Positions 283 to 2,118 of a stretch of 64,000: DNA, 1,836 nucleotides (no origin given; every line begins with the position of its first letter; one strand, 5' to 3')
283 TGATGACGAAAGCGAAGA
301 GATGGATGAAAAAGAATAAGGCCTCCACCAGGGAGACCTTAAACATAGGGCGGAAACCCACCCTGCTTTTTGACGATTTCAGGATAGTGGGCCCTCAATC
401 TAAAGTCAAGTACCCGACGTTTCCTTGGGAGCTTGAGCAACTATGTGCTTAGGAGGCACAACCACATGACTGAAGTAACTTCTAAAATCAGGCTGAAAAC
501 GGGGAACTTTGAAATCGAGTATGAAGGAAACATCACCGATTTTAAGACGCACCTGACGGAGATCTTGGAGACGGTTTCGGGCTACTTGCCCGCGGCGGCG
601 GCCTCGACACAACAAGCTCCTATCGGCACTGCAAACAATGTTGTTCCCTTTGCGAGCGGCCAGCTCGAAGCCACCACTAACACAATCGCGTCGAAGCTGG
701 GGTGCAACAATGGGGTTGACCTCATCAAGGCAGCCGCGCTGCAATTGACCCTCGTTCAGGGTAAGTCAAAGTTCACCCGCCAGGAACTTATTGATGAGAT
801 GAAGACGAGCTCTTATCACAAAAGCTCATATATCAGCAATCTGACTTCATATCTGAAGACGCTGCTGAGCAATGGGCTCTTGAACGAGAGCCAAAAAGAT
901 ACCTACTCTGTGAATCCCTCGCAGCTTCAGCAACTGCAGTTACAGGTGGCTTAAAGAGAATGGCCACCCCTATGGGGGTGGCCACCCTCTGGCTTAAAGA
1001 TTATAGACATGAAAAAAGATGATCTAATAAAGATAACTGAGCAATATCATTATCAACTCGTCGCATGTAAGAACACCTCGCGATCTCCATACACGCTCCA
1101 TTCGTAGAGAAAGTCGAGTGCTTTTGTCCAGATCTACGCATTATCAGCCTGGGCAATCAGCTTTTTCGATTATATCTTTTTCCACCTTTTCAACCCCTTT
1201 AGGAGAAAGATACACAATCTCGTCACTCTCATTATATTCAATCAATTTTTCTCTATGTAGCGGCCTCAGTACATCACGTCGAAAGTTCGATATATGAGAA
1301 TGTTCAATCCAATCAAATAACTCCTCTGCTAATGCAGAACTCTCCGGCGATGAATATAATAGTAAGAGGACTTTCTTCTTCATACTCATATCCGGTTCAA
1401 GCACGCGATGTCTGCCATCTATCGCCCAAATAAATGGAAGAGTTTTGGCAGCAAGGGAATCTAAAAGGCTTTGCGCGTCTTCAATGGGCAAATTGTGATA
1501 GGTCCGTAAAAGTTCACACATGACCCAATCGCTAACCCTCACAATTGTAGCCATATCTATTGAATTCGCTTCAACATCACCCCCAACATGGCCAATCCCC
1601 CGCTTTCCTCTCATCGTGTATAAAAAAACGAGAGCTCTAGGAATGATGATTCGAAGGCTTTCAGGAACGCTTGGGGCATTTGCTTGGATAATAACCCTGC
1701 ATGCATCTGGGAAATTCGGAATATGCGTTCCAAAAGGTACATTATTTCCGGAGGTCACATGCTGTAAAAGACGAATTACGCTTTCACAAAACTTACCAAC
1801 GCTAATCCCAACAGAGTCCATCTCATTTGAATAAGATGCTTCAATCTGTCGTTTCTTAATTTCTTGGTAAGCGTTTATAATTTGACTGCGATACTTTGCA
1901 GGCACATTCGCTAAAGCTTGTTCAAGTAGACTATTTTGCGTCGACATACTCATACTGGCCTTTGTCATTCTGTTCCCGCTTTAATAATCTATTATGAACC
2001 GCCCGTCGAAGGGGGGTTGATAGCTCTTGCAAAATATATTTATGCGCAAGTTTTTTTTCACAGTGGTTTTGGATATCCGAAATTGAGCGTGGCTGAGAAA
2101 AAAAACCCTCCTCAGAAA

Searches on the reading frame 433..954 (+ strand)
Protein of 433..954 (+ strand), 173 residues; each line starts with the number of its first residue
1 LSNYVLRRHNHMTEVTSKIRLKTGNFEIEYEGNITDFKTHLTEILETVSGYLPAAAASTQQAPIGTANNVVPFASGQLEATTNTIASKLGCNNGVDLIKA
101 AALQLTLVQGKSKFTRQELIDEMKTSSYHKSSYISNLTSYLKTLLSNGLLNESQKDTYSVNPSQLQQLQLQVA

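Call 4: search_protein_families(library=pfam, proteins=[window:433-954:+], max_evalue=0.1)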
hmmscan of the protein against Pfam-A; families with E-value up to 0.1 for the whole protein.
window:433-954:+ (173 aa): 0 families

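Call 5: search_protein_families(library=padloc, proteins=[window:433-954:+], max_evalue=0.1)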
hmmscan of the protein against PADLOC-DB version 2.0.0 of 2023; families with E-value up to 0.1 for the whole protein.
window:433-954:+ (173 aa): 2 families
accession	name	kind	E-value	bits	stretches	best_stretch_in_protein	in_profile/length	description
PDLC02235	AbiEi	-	0.014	13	1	108-164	12-66/240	AbiEi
PDLC02243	AbiEi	-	0.017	13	1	106-164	8-63/234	AbiEi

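Call 7: search_protein_families(library=ncbifam, proteins=[window:433-954:+], max_evalue=0.1)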
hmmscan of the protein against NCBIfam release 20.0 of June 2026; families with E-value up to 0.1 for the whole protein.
window:433-954:+ (173 aa): 1 family
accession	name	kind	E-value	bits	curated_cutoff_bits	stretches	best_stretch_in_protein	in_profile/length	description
NF033442.0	BREX_PglW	equivalog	0.0086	13.8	990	1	57-124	784-851/1391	BREX system serine/threonine kinase PglW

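Call 8: search_protein_families(library=phrogs, proteins=[window:433-954:+], max_evalue=0.01)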
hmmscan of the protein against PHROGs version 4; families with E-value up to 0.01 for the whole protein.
window:433-954:+ (173 aa): 0 families

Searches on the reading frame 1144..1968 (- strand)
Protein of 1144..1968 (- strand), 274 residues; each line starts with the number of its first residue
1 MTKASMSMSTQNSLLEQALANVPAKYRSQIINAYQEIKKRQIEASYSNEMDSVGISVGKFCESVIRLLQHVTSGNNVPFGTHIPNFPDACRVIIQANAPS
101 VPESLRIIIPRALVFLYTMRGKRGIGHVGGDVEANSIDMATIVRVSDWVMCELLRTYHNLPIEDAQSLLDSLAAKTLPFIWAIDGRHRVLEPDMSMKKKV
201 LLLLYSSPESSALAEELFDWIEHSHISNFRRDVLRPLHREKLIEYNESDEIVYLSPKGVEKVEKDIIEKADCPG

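Call 4: search_protein_families(library=pfam, proteins=[window:1144-1968:-], max_evalue=0.1)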
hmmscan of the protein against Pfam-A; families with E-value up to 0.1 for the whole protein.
window:1144-1968:- (274 aa): 0 families

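Call 5: search_protein_families(library=padloc, proteins=[window:1144-1968:-], max_evalue=0.1)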
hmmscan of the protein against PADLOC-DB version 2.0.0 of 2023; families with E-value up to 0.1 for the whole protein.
window:1144-1968:- (274 aa): 0 families

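Call 7: search_protein_families(library=ncbifam, proteins=[window:1144-1968:-], max_evalue=0.1)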
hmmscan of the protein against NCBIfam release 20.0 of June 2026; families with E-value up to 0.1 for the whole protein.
window:1144-1968:- (274 aa): 0 families

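Call 8: search_protein_families(library=phrogs, proteins=[window:1144-1968:-], max_evalue=0.01)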
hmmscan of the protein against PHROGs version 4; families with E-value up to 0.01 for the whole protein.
window:1144-1968:- (274 aa): 0 families

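Call 95: search_solved_structures(query=window:1144-1968:-, max_evalue=1)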
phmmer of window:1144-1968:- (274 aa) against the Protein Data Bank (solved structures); distinct sequences matched with E-value up to 1: 3.
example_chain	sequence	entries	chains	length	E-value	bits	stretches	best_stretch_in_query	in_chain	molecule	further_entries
4ui9_K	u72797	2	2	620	0.62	12.6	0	214-266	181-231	CELL DIVISION CYCLE PROTEIN 16 HOMOLOG | ANAPHASE-PROMOTING COMPLEX SUBUNIT 6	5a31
4ui9_J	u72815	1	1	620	0.9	12.1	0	214-265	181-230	CELL DIVISION CYCLE PROTEIN 16 HOMOLOG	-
5a31_J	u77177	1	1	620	0.91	12.1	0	214-265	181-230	ANAPHASE-PROMOTING COMPLEX SUBUNIT 6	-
